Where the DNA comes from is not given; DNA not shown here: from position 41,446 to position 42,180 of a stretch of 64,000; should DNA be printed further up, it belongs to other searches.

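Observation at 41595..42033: Small unknown protein translationally coupled to bshA, with its stop abutting the uvrD stop on the opposite strand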

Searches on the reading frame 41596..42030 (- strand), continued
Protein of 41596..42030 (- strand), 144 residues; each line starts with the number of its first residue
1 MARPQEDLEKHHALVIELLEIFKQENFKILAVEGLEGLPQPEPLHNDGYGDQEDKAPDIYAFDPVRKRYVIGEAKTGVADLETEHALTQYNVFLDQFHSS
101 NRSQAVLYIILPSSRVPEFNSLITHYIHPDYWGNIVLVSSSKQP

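Call 68: find_encoding_contigs(protein=P0162, flank=5000, max_places=3)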
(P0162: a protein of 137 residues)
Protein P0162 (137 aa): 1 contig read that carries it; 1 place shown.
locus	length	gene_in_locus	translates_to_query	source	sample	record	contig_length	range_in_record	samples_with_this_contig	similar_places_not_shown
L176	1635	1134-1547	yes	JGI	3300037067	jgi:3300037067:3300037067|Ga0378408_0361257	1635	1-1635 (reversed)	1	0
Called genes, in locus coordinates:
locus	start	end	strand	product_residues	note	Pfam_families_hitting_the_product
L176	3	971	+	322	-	?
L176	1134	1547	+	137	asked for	-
